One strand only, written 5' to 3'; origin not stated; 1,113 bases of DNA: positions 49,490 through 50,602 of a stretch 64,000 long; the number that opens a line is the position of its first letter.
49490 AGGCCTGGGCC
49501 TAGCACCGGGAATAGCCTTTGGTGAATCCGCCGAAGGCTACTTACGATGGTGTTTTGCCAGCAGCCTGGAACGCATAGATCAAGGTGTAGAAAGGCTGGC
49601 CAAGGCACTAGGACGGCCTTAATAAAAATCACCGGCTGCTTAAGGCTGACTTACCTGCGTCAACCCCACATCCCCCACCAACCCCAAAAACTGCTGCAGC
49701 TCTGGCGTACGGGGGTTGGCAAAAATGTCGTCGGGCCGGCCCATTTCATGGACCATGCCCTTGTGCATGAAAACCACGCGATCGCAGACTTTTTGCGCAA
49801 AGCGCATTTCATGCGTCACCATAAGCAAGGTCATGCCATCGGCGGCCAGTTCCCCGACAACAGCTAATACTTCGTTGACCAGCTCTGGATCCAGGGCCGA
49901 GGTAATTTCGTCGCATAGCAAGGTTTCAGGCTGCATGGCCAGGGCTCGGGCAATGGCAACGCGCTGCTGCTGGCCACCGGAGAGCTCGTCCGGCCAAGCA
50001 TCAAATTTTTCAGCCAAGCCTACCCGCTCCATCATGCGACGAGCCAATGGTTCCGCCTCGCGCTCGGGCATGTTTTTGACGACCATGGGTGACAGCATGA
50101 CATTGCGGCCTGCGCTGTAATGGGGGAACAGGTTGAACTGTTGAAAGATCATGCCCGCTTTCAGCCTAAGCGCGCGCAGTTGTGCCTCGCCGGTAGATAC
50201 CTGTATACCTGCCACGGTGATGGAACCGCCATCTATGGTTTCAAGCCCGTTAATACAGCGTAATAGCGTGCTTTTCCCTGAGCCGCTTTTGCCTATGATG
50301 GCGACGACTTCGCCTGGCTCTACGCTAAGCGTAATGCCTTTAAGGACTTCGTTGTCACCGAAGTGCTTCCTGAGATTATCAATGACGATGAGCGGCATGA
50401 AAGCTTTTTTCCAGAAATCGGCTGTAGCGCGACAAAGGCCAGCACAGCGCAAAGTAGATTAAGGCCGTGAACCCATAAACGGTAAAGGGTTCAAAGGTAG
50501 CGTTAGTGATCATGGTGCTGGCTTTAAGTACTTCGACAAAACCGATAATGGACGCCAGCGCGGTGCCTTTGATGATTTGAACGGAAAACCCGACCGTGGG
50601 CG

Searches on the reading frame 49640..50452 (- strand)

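Call 78: search_protein_families(library=pfam, proteins=[window:49640-50452:-], max_evalue=0.00001)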
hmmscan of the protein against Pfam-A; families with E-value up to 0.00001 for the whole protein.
window:49640-50452:- (270 aa): 3 families
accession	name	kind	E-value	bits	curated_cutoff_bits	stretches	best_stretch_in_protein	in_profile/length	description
PF00005.33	ABC_tran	-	1.5e-34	119.9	25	1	37-185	1-137/137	ABC transporter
PF13304.12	AAA_21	-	2.6e-09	38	27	0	50-74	2-38/304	AAA domain, putative AbiEii toxin, Type IV TA system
PF02463.25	SMC_N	-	6.5e-08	32.7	40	0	151-227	131-209/220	RecF/RecN/SMC N terminal domain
